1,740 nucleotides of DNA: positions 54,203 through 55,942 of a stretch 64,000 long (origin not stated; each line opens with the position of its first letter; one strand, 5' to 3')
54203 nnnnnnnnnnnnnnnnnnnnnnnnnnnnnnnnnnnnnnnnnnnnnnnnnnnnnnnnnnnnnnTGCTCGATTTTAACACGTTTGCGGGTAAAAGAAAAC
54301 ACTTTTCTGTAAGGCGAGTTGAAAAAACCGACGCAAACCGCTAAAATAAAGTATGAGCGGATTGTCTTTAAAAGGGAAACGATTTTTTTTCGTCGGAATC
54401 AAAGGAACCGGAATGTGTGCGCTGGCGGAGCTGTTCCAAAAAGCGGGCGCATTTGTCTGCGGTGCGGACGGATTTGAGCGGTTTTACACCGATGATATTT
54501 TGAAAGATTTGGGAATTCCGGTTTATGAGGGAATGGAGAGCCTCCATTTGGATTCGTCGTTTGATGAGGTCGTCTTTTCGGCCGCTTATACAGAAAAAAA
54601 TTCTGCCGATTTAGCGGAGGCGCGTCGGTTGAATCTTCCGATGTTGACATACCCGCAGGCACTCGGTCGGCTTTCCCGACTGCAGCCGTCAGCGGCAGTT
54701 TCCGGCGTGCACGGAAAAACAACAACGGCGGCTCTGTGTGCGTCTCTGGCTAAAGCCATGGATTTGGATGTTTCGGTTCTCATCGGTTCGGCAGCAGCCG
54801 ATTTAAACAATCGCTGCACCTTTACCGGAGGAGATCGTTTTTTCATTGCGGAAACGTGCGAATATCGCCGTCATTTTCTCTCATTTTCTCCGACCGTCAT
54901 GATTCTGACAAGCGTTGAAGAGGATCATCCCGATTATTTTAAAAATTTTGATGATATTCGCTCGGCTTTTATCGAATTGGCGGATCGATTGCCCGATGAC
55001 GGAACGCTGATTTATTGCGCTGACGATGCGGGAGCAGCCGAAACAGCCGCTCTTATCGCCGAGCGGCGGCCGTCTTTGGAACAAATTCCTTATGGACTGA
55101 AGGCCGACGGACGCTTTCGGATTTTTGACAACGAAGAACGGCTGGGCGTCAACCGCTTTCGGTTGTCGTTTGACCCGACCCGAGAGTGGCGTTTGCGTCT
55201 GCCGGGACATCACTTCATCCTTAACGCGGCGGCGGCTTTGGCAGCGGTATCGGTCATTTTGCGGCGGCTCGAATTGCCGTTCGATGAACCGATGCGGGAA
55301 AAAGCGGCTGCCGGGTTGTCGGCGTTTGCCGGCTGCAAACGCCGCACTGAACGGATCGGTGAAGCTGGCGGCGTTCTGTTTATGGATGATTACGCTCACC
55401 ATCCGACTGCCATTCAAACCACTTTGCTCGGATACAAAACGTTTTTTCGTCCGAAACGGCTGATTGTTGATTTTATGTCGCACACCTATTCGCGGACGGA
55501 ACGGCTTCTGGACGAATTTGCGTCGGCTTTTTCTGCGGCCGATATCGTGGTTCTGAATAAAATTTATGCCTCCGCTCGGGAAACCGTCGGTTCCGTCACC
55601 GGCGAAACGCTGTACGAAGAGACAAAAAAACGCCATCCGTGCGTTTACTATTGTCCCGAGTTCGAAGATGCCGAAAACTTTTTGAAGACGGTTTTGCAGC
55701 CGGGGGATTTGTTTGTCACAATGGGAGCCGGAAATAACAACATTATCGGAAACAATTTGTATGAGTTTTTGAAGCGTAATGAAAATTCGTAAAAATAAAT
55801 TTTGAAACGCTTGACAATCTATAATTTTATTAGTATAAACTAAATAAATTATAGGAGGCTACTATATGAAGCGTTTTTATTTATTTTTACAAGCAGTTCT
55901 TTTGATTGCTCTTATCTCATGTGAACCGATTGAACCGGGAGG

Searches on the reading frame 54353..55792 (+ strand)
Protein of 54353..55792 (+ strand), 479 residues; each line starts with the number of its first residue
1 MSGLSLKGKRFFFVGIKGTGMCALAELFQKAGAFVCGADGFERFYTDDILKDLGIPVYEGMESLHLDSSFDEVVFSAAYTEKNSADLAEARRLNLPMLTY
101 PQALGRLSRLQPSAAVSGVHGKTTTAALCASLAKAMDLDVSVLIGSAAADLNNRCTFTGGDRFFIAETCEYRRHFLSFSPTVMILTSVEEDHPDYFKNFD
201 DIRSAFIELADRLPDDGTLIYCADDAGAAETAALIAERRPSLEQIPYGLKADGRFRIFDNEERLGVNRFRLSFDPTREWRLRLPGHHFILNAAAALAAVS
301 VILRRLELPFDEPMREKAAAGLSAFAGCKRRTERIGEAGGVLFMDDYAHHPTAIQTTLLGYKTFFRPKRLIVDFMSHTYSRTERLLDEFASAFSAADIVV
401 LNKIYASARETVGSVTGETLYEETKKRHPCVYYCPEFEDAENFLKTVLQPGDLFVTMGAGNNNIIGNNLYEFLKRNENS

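Call 38: search_protein_families(library=pfam, proteins=[window:54353-55792:+], max_evalue=0.00001)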
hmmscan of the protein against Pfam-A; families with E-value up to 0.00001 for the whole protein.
window:54353-55792:+ (479 aa): 3 families
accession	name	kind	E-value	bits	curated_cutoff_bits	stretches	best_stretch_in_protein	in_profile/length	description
PF08245.18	Mur_ligase_M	-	9.9e-20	71.8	24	1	116-299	1-200/200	Mur ligase middle domain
PF02875.26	Mur_ligase_C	-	5.6e-18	66.4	28.4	1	330-460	1-127/127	Mur ligase, glutamate ligase domain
PF01225.30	Mur_ligase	-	4.9e-12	46.5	21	1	13-109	4-92/95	Mur ligase family, catalytic domain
